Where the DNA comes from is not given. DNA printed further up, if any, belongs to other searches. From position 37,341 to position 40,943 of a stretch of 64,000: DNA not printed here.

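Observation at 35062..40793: Twice-occurring pairing of an uncharacterised BNR propeller with a ~1100-aa toroid-type enzyme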

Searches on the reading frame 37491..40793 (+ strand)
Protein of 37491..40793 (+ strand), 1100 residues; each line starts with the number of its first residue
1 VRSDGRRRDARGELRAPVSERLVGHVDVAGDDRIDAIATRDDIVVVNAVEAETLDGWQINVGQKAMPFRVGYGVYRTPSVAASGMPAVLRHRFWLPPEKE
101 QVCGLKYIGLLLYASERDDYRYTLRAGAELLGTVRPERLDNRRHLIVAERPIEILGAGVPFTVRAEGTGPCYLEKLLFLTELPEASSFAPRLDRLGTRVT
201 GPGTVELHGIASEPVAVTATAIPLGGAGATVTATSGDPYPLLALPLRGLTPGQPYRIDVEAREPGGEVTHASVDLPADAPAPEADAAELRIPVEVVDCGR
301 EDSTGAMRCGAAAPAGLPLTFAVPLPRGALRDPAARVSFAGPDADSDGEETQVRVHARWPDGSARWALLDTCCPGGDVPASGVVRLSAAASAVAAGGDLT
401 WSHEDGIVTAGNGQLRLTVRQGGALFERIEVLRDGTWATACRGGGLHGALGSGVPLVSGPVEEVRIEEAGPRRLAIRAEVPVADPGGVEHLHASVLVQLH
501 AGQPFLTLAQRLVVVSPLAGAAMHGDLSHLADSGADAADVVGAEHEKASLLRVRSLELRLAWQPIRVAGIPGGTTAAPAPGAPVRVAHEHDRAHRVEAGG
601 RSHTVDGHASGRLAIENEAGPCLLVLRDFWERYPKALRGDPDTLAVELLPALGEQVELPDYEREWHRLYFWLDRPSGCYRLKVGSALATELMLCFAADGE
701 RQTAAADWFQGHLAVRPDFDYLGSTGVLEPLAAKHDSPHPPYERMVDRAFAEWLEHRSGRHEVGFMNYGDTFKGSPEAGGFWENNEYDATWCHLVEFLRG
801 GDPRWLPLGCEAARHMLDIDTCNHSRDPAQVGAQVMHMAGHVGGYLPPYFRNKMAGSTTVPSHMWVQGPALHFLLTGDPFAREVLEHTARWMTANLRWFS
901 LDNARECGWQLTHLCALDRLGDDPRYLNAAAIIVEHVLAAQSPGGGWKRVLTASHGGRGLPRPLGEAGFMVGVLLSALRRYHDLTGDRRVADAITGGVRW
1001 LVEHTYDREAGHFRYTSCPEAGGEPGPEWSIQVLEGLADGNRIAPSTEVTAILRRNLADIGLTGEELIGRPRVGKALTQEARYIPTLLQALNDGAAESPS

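Call 3: search_protein_families(library=pfam, proteins=[window:37491-40793:+], max_evalue=0.01)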
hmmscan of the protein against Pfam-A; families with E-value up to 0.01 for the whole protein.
window:37491-40793:+ (1100 aa): 1 family
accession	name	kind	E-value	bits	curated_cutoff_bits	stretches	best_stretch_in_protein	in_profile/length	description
PF19501.5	PcRGLX_1st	-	2.6e-05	24.4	22.1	1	318-367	18-64/83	PcRGLX-like N-terminal RIFT barrel domain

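Call 4: search_protein_families(library=ncbifam, proteins=[window:37491-40793:+], max_evalue=0.01)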
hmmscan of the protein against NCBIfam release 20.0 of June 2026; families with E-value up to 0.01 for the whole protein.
window:37491-40793:+ (1100 aa): 0 families

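Call 14: search_solved_structures(query=window:37491-40793:+, max_evalue=1, show_alignments=2)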
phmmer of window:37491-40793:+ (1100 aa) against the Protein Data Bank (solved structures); distinct sequences matched with E-value up to 1: 1.
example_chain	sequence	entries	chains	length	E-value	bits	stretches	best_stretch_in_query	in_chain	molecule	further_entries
5dft_A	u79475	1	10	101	0.63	10.9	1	212-270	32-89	Fibronectin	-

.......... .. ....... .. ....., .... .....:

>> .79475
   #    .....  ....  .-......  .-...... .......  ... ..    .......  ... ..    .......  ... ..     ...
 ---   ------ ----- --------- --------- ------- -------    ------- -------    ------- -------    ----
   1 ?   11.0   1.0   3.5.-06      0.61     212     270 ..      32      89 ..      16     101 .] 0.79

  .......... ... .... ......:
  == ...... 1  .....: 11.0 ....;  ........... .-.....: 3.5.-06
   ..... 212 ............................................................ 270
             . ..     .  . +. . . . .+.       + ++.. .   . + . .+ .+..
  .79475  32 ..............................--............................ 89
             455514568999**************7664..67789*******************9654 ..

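Call 17: find_homologous_proteins(query=window:37491-40793:+, region=600-1100)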
Query window:37491-40793:+, residues 600-1100 (501 aa): 456 proteins with E <= 0.001 among 8000 candidates; the best 120 are listed.
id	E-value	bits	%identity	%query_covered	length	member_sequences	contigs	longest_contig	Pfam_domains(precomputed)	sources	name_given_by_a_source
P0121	0.0e+0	1135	95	100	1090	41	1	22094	PF19501.6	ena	-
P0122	0.0e+0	1120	94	100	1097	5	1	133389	-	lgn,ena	-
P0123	0.0e+0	1119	94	99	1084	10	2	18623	-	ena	-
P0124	0.0e+0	1107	94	100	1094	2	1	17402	-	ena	-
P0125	0.0e+0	1104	93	100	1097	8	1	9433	-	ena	-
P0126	0.0e+0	1083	91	100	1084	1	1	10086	PF19501.6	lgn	-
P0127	0.0e+0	1071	91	100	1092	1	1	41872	PF19501.6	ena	-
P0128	0.0e+0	1069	90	100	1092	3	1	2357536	PF19501.6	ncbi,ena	-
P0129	0.0e+0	1062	90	100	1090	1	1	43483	-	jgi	-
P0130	0.0e+0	1056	90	99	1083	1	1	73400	PF19501.6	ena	-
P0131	0.0e+0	1038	88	100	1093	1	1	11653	-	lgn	-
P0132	0.0e+0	1030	87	100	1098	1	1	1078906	-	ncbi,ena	-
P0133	0.0e+0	1026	88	100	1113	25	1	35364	PF19501.6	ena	-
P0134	2.2e-293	992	85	98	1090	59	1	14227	-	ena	-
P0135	4.0e-292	988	83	100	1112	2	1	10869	-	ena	-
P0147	2.4e-192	658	58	98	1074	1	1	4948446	PF19501.6,PF21346.4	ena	-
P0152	3.7e-160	552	49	98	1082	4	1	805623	PF19501.6,PF21345.4,PF21346.4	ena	-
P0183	3.2e-137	477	48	97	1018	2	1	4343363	PF19501.6,PF21345.4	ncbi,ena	-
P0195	3.9e-135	470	48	99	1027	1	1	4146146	PF19501.6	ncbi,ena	-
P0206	2.5e-133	464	47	97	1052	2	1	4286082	PF19501.6,PF21345.4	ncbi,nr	ncbi:MAG: hypothetical protein JSV66_12270 [Trueperaceae bacterium]|nr:MAG: hypothetical protein JSV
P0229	9.3e-130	452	47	97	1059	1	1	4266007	PF19501.6,PF21345.4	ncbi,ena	-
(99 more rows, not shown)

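Call 40: find_encoding_contigs(protein=P0206, flank=10000, max_places=2)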
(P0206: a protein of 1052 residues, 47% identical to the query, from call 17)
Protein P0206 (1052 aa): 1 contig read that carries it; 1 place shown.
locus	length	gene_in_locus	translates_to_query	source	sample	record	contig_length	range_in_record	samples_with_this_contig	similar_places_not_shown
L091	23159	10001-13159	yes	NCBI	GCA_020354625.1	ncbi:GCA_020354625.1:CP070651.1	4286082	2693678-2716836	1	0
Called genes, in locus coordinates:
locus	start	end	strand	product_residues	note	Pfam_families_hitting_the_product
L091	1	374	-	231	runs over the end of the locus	PF00392:GntR, PF07729:FCD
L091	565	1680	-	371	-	PF13088:BNR_2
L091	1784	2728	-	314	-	PF12911:OppC_N, PF00528:BPD_transp_1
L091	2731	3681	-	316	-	PF00528:BPD_transp_1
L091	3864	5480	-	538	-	PF00496:SBP_bac_5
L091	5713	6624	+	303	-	PF00701:DHDPS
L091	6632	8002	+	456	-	PF00884:Sulfatase, PF01663:Phosphodiest, PF16347:SGSH_C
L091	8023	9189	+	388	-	PF13378:MR_MLE_C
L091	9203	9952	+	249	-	-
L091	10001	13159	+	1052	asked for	PF21345:PcRGLX_2nd (faint), PF19501:PcRGLX_1st (weak)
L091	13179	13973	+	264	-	PF01261:AP_endonuc_2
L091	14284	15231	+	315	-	PF00701:DHDPS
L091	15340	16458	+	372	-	PF14583:Pectate_lyase22, PF26549:Tricorn_N (faint), PF07676:PD40 (weak)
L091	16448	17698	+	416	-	PF01408:GFO_IDH_MocA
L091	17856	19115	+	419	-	PF12704:MacB_PCD, PF02687:FtsX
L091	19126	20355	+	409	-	PF12704:MacB_PCD, PF02687:FtsX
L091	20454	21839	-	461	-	-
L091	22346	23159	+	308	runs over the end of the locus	PF01055:Glyco_hydro_31_2nd, PF21365:Glyco_hydro_31_3rd, PF17137:DUF5110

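Call 42: find_encoding_contigs(protein=P0147, flank=10000, max_places=2)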
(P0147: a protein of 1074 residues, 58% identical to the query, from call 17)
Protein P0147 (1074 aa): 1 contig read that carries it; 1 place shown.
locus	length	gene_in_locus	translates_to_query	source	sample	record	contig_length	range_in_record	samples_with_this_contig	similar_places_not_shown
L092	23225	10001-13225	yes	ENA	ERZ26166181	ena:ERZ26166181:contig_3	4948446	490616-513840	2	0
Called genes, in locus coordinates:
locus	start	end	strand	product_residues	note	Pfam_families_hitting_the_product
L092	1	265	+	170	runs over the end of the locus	-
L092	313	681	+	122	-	PF00962:A_deaminase, PF19326:AMP_deaminase (weak)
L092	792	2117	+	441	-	PF01135:PCMT (faint), PF01209:Ubie_methyltran, PF13489:Methyltransf_23, PF07021:MetW (weak), PF13847:Methyltransf_31, PF08241:Methyltransf_11, PF08242:Methyltransf_12, PF13649:Methyltransf_25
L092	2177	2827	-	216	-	PF08003:Methyltransf_9, PF13489:Methyltransf_23, PF00891:Methyltransf_2, PF01209:Ubie_methyltran, PF13847:Methyltransf_31, PF08241:Methyltransf_11, PF08242:Methyltransf_12, PF13649:Methyltransf_25, +1 more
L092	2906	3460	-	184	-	PF00440:TetR_N (weak)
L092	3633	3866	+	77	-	PF02604:PhdYeFM_antitox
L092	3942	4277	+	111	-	-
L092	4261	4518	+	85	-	-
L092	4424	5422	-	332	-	-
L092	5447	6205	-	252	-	PF00106:adh_short, PF08659:KR, PF13561:adh_short_C2, PF23441:SDR (weak)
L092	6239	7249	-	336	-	PF01073:3Beta_HSD, PF01370:Epimerase, PF04321:RmlD_sub_bind, PF05368:NmrA, PF13460:NAD_binding_10, PF16363:GDP_Man_Dehyd, PF07993:NAD_binding_4 (weak)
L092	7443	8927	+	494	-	PF00251:Glyco_hydro_32N, PF04616:Glyco_hydro_43 (weak), PF08244:Glyco_hydro_32C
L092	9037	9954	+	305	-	PF00685:Sulfotransfer_1, PF13469:Sulfotransfer_3 (faint)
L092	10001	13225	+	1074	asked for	PF19501:PcRGLX_1st (weak), PF21346:PcRGLX_3rd (weak)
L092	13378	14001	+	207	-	PF00440:TetR_N, PF13305:TetR_C_33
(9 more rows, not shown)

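Call 43: find_encoding_contigs(protein=P0229, flank=10000, max_places=2)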
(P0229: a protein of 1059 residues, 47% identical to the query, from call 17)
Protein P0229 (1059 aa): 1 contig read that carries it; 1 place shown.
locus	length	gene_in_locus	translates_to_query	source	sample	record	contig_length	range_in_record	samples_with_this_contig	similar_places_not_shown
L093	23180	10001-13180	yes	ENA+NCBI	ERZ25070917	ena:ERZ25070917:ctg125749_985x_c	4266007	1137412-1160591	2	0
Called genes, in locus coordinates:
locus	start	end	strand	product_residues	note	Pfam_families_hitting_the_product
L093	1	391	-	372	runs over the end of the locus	PF02012:BNR (faint), PF13088:BNR_2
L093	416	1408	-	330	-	PF12911:OppC_N, PF00528:BPD_transp_1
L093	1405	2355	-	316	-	PF19300:BPD_transp_1_N (weak), PF00528:BPD_transp_1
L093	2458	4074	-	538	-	PF00496:SBP_bac_5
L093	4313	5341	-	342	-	PF00356:LacI, PF00532:Peripla_BP_1, PF13407:Peripla_BP_4, PF13377:Peripla_BP_3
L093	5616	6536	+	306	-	PF00701:DHDPS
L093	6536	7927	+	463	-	PF00884:Sulfatase, PF01663:Phosphodiest, PF16347:SGSH_C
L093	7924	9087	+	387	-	PF13378:MR_MLE_C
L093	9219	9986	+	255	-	-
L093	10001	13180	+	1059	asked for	PF19501:PcRGLX_1st (weak), PF21345:PcRGLX_2nd (faint)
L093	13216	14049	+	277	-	PF01261:AP_endonuc_2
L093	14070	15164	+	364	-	PF01408:GFO_IDH_MocA, PF22725:GFO_IDH_MocA_C3 (weak)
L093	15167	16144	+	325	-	PF04909:Amidohydro_2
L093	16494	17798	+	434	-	PF03747:ADP_ribosyl_GH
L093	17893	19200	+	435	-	PF03747:ADP_ribosyl_GH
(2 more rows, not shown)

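Call 46: find_encoding_contigs(protein=P0183, flank=10000, max_places=1)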
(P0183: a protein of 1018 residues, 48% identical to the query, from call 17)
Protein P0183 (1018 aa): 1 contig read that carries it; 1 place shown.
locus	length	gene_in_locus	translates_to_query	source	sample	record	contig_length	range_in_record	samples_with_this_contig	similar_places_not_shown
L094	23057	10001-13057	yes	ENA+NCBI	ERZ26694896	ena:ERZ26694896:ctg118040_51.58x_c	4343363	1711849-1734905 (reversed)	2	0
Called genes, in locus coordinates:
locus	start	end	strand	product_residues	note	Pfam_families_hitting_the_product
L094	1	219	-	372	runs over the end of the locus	PF02012:BNR (faint), PF13088:BNR_2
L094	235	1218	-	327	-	PF12911:OppC_N, PF00528:BPD_transp_1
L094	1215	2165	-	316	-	PF19300:BPD_transp_1_N (weak), PF00528:BPD_transp_1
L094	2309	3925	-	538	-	PF00496:SBP_bac_5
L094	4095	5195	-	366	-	PF00356:LacI, PF00532:Peripla_BP_1, PF13407:Peripla_BP_4, PF13377:Peripla_BP_3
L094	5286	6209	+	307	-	PF00701:DHDPS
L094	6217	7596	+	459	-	PF00884:Sulfatase, PF01663:Phosphodiest, PF16347:SGSH_C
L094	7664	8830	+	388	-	PF02746:MR_MLE_N (faint), PF13378:MR_MLE_C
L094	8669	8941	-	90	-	-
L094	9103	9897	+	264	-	-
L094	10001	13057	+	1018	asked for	PF19501:PcRGLX_1st (weak), PF21345:PcRGLX_2nd (faint)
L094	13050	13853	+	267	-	PF01261:AP_endonuc_2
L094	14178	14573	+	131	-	-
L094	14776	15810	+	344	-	PF01408:GFO_IDH_MocA, PF22725:GFO_IDH_MocA_C3 (weak)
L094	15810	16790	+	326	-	PF04909:Amidohydro_2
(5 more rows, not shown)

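Call 47: find_encoding_contigs(protein=P0195, flank=10000, max_places=1)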
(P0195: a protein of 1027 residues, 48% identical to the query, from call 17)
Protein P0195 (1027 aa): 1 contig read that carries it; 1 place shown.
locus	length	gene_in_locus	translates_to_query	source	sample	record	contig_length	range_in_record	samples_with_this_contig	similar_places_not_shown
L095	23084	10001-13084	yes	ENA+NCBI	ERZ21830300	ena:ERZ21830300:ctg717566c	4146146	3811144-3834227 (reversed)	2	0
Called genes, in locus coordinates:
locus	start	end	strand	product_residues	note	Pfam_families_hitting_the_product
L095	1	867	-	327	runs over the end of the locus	PF12911:OppC_N, PF00528:BPD_transp_1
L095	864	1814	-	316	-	PF19300:BPD_transp_1_N (weak), PF00528:BPD_transp_1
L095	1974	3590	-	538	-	PF00496:SBP_bac_5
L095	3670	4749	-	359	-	PF00356:LacI, PF00532:Peripla_BP_1, PF13407:Peripla_BP_4 (weak), PF13377:Peripla_BP_3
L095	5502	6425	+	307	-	PF00701:DHDPS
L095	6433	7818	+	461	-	PF00884:Sulfatase, PF01663:Phosphodiest, PF16347:SGSH_C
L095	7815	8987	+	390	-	PF13378:MR_MLE_C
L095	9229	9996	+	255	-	PF01501:Glyco_transf_8 (faint)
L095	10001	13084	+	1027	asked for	PF19501:PcRGLX_1st (weak)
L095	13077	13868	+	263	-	PF01261:AP_endonuc_2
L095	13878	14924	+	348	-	PF01408:GFO_IDH_MocA, PF22725:GFO_IDH_MocA_C3 (weak)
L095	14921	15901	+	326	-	PF04909:Amidohydro_2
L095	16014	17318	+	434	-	PF03747:ADP_ribosyl_GH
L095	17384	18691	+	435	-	PF03747:ADP_ribosyl_GH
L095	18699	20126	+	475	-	-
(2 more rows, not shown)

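Call 48: find_encoding_contigs(protein=P0152, flank=10000, max_places=1)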
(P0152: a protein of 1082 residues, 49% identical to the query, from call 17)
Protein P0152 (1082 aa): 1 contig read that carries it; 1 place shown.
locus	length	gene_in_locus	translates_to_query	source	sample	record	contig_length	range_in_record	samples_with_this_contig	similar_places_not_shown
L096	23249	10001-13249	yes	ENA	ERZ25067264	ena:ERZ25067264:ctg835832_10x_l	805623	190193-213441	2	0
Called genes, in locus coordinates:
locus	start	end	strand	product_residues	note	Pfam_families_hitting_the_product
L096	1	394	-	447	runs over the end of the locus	PF00202:Aminotran_3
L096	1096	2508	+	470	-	-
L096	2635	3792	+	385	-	PF02746:MR_MLE_N, PF13378:MR_MLE_C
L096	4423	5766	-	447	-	PF13610:DDE_Tnp_IS240 (weak)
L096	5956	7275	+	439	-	PF13546:DDE_5, PF01609:DDE_Tnp_1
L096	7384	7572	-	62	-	-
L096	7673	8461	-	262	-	PF13546:DDE_5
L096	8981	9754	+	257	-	PF10994:DUF2817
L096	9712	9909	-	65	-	-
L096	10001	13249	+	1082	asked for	PF19501:PcRGLX_1st (weak), PF21345:PcRGLX_2nd (faint), PF21346:PcRGLX_3rd (weak)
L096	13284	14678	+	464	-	-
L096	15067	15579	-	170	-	PF01609:DDE_Tnp_1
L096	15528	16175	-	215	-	PF13808:DDE_Tnp_1_assoc, PF01609:DDE_Tnp_1 (weak)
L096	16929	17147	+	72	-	PF21748:UPF0150 (weak), PF15919:HicB_lk_antitox (weak)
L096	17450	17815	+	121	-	-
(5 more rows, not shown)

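Call 50: predict_structure(alignment_id=A2)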
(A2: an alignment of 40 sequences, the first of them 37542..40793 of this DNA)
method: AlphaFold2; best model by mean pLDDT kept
length: 1083 residues; sequences in the alignment: 40
mean_pLDDT: 83.7   pTM: 0.88
mean pLDDT of the five models: 83.7, 83.5, 82.6, 82.4, 79.8
residues with pLDDT >= 90: 536; 70-90: 380; 50-70: 86; < 50: 81
segments of 3 or more residues with pLDDT < 50: 262-267, 285-293, 374-378, 504-518, 804-806, 814-845, 1079-1083
pLDDT, mean of each block of 10 residues (from residue 1): 77 93 92 92 77 87 89 88 89 92 92 90 92 89 92 93 95 94 88 95 90 91 95 91 94 93 53 91 52 64 93 88 64 88 89 88 89 58 93 95 96 94 95 94 95 93 94 94 95 89 48 49 64 85 95 85 93 88 90 91 93 86 96 82 75 77 81 94 89 87 92 89 90 83 62 61 62 91 92 83 55 44 42 36 59 93 88 84 82 90 89 95 89 79 80 91 93 95 94 91 83 86 88 91 69 72 86 68 29
secondary structure, 60 per line:
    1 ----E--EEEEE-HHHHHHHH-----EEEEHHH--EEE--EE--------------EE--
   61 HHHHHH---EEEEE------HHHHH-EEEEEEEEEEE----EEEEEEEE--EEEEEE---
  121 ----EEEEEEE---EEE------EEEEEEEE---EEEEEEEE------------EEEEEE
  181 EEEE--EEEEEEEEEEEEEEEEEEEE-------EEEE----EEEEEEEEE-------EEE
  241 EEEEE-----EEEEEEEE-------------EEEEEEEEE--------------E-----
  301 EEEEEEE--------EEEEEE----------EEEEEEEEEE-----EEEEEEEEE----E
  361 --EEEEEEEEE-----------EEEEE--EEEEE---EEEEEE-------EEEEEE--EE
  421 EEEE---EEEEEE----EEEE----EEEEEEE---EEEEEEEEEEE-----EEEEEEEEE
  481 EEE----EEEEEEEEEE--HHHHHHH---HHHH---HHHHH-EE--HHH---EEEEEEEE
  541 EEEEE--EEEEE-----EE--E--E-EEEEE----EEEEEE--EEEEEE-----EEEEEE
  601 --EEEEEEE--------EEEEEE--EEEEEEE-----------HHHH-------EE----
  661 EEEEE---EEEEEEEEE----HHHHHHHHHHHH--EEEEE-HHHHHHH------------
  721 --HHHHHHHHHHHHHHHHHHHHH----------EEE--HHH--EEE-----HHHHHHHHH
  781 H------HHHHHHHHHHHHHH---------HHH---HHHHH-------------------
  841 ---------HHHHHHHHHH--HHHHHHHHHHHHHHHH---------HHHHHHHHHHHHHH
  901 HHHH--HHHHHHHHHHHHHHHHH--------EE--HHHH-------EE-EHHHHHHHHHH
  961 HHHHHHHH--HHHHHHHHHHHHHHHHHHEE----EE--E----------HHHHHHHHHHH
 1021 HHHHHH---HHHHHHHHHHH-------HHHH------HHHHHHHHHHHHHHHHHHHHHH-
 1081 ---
elements in order (helices of 4 or more, strands of 3 or more residues): E8-12 H14-21 E27-30 E36-38 H61-66 E70-74 H81-85 E87-97 E102-109 E112-117 E125-131 E135-137 E144-151 E155-162 E175-184 E187-206 E214-217 E222-230 E238-245 E251-258 E272-280 E301-307 E316-321 E332-341 E347-355 E363-371 E383-387 E390-394 E398-403 E411-416 E419-424 E428-433 E438-441 E446-452 E456-466 E472-483 E488-497 H500-506 H510-513 H517-521 E533-545 E548-552 E567-571 E576-581 E584-589 E595-600 E603-609 E618-623 E626-632 H644-647 E661-665 E669-677 H682-693 E696-700 H702-708 H723-743 E754-756 E764-766 H772-781 H788-801 H817-821 H850-859 H862-877 H887-904 H907-923 H936-939 H951-968 H971-988 H1010-1026 H1030-1040 H1048-1051 H1058-1079
